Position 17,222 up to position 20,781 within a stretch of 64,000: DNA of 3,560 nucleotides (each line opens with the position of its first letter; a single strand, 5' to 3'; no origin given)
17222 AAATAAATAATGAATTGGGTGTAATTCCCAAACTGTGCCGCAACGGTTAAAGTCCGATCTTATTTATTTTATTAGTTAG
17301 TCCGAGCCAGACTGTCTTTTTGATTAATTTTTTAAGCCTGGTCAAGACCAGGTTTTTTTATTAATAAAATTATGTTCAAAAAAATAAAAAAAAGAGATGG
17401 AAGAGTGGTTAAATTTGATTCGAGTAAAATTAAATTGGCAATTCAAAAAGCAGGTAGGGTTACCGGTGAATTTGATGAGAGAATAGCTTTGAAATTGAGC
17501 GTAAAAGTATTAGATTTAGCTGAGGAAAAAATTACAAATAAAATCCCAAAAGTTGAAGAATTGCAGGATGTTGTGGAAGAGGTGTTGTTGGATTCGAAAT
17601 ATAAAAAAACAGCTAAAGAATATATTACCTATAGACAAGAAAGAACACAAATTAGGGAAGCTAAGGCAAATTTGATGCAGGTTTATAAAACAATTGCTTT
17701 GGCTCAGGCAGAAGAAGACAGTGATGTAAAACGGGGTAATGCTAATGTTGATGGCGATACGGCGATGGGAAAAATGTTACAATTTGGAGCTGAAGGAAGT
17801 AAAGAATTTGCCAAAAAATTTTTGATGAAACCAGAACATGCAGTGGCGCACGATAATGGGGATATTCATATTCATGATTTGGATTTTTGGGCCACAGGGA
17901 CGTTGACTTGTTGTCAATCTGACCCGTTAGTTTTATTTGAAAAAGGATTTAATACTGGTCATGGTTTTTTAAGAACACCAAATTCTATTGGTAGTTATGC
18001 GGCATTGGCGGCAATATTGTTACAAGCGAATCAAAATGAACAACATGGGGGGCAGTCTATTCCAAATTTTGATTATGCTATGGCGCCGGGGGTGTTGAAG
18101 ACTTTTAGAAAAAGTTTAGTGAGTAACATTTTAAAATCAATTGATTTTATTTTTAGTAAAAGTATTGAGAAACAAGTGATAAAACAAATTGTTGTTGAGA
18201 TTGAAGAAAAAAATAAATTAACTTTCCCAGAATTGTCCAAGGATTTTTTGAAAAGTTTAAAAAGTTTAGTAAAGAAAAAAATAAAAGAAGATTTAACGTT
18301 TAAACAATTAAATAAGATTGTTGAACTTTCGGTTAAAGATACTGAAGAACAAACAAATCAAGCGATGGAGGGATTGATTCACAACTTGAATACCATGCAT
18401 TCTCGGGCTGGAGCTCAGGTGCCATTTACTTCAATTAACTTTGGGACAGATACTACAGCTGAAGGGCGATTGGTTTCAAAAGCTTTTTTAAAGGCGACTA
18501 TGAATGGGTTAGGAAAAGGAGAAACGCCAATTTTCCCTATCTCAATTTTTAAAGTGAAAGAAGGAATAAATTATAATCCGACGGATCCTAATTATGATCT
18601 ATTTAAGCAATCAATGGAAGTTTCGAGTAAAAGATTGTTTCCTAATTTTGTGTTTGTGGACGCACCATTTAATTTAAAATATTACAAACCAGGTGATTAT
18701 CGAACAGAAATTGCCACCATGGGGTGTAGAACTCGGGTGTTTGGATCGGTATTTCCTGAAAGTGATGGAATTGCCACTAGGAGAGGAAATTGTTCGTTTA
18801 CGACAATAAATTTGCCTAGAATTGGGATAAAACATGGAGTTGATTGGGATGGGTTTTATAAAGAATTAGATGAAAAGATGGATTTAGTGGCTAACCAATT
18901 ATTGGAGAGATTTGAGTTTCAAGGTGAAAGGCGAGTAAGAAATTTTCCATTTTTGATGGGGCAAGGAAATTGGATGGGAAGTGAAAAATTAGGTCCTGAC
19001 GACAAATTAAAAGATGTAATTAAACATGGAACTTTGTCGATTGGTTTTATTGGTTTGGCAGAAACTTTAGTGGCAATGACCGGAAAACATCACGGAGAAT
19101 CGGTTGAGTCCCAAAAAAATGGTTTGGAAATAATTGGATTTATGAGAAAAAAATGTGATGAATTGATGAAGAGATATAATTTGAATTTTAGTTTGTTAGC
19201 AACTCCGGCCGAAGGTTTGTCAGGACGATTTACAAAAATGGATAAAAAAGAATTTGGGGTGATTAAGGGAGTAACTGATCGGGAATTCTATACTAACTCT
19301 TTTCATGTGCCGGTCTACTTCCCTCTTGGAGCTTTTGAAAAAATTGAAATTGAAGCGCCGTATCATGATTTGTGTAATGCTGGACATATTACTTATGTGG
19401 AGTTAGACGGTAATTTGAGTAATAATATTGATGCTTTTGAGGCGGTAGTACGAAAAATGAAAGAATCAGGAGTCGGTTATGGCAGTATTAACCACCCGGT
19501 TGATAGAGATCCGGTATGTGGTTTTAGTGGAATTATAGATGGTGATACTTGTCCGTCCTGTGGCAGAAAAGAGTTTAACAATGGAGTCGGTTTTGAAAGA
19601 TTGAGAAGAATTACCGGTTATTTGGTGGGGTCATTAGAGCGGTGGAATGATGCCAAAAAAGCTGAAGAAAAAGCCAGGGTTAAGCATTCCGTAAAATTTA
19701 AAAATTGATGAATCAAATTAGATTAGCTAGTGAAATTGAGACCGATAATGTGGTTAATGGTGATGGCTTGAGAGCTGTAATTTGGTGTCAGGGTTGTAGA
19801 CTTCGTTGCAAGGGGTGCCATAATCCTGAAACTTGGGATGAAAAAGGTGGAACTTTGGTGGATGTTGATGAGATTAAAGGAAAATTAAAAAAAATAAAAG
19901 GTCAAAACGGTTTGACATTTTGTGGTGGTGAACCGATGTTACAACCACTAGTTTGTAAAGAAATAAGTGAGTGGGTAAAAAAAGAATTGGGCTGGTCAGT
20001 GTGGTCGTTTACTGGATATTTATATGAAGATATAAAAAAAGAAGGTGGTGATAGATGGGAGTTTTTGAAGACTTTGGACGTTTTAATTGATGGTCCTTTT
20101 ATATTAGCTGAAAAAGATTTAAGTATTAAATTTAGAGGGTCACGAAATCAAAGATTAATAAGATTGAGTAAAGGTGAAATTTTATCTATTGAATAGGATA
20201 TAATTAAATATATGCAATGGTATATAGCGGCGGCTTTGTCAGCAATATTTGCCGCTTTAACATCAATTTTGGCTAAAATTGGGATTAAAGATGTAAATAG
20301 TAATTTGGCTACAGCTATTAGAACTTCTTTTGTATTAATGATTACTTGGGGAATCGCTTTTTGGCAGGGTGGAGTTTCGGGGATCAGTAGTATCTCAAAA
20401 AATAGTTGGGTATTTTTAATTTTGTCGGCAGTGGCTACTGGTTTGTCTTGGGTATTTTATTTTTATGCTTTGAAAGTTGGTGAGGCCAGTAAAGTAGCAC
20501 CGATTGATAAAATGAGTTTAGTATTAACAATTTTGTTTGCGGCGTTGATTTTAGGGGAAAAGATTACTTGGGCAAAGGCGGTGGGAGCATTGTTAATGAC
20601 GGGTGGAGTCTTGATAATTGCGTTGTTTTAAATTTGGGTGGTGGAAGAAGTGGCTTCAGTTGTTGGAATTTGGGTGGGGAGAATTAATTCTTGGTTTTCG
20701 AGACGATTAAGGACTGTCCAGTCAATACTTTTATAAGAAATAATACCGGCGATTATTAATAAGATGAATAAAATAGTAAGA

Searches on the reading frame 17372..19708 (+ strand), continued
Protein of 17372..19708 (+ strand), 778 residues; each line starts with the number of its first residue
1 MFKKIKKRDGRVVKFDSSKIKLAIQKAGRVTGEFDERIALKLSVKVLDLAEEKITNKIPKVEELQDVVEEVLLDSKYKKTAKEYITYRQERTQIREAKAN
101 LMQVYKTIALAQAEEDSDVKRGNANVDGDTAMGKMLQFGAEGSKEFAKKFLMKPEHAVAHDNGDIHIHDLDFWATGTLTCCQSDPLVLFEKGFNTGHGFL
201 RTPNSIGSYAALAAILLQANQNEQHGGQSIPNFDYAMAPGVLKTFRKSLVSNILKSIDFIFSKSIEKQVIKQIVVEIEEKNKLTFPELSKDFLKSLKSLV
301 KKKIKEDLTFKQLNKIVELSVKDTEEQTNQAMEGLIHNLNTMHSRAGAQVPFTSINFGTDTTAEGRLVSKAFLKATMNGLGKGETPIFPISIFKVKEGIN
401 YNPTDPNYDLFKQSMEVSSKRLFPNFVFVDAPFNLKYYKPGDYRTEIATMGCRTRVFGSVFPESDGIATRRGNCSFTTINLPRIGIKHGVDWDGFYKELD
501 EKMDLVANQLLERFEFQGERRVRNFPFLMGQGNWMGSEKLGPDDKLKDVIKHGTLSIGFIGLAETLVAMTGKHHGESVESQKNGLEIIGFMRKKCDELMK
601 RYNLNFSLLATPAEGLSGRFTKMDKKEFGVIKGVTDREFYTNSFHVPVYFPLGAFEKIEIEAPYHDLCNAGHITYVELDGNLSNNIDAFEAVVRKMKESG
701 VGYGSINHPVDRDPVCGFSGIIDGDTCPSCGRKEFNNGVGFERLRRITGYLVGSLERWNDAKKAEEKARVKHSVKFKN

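Call 50: find_encoding_contigs(protein=P0013, flank=3000, max_places=1)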
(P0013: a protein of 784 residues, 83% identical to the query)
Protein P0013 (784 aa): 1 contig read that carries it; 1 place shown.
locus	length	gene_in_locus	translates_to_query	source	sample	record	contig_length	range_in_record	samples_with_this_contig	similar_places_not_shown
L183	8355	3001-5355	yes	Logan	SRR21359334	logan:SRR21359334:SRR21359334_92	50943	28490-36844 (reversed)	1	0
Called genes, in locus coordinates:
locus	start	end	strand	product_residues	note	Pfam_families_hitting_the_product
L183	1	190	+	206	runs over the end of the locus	PF01790:LGT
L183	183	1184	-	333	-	PF13023:HD_3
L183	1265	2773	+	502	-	-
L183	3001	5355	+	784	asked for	PF03477:ATP-cone, PF13597:NRDD, PF01228:Gly_radical (faint)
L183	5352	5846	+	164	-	PF13353:Fer4_12, PF04055:Radical_SAM (weak)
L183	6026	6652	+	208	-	PF21694:DNA_pol3_delta_C (weak)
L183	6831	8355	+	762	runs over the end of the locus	PF01326:PPDK_N, PF00391:PEP-utilizers, PF02896:PEP-utilizers_C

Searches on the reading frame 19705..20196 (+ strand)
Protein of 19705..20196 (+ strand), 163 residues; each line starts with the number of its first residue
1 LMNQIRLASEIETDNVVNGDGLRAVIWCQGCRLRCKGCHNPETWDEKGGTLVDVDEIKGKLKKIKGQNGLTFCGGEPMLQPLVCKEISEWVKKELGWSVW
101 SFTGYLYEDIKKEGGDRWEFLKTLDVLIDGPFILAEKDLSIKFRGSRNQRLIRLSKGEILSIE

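Call 5: search_protein_families(library=pfam, proteins=[window:19705-20196:+])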
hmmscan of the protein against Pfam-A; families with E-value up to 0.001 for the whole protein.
window:19705-20196:+ (163 aa): 2 families
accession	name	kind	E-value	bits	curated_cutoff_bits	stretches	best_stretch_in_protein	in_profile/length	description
PF13353.11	Fer4_12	-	1.2e-37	129.7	22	1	17-152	1-137/137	4Fe-4S single cluster domain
PF04055.27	Radical_SAM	-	5e-10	40.2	29.5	1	26-106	2-88/166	Radical SAM superfamily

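Call 32: search_protein_families(library=ncbifam, proteins=[window:19705-20196:+], max_evalue=0.001)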
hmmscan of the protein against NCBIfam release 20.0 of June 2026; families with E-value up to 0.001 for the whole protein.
window:19705-20196:+ (163 aa): 20 families
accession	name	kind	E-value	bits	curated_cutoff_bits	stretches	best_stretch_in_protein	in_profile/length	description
TIGR02491.1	NrdG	equivalog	5.9e-42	143.2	126.1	1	9-154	3-153/154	anaerobic ribonucleoside-triphosphate reductase activating protein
NF008335.0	PRK11121.1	equivalog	2.1e-23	82.8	199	1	15-154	10-153/154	anaerobic ribonucleoside-triphosphate reductase-activating protein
TIGR02493.1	PFLA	equivalog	2.7e-18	66.2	231.75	1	11-95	5-94/235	pyruvate formate-lyase-activating protein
TIGR02826.1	RNR_activ_nrdG3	equivalog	1.4e-15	57.4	151.7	1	26-160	20-144/148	anaerobic ribonucleoside-triphosphate reductase activating protein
NF008356.0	PRK11145.1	equivalog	1.2e-14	54.2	375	1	10-94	9-98/246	pyruvate formate lyase 1-activating protein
TIGR02495.1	NrdG2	equivalog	1.8e-12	47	131.15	1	22-89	17-85/193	anaerobic ribonucleoside-triphosphate reductase activating protein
TIGR02494.1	PFLE_PFLC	subfamily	9.8e-12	44.7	174.35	1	15-47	8-40/293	glycyl-radical enzyme activating protein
TIGR04041.1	activase_YjjW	hypoth_equivalog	1.2e-10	41.3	250.2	1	15-45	11-41/276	YjjW family glycine radical enzyme activase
NF043069.1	T4HPD_activ_SAM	equivalog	1.3e-09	37.9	425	1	13-47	9-43/299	trans-4-hydroxy-L-proline dehydratase activase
NF033717.2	HPDL_rSAM_activ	equivalog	1.3e-09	37.8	420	1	9-56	7-54/311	4-hydroxyphenylacetate decarboxylase activase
NF048010.1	SfplDhtActHpsHDes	equivalog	1.4e-08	33.9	430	1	15-45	15-45/298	(2S)-3-sulfopropanediol dehydratase activating enzyme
TIGR04395.1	cutC_activ_rSAM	equivalog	2.8e-08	33.4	360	1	11-51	10-50/309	choline TMA-lyase-activating enzyme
TIGR04003.1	rSAM_BssD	equivalog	3.3e-08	33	496.45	1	8-47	3-42/314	[benzylsuccinate synthase]-activating enzyme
NF033719.1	ind_deCO2_activ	equivalog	2.8e-07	30.2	425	1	14-61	9-56/302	indoleacetate decarboxylase activase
NF048008.1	SfplDhtActHpfHKleb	equivalog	4.2e-06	26.3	500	1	15-47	9-41/308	(2S)-3-sulfopropanediol dehydratase activating enzyme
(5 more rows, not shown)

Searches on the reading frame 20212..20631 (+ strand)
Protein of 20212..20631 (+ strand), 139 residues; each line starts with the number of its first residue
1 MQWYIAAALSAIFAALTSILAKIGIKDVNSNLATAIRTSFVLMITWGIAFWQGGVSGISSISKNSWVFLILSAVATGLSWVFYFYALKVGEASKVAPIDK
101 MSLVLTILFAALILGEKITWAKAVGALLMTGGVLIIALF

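Call 5: search_protein_families(library=pfam, proteins=[window:20212-20631:+])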
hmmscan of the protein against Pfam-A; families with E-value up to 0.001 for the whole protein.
window:20212-20631:+ (139 aa): 1 family
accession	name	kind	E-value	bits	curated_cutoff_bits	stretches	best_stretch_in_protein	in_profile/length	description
PF00892.27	EamA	-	3.8e-23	82.7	28.2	1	2-137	2-134/135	EamA-like transporter family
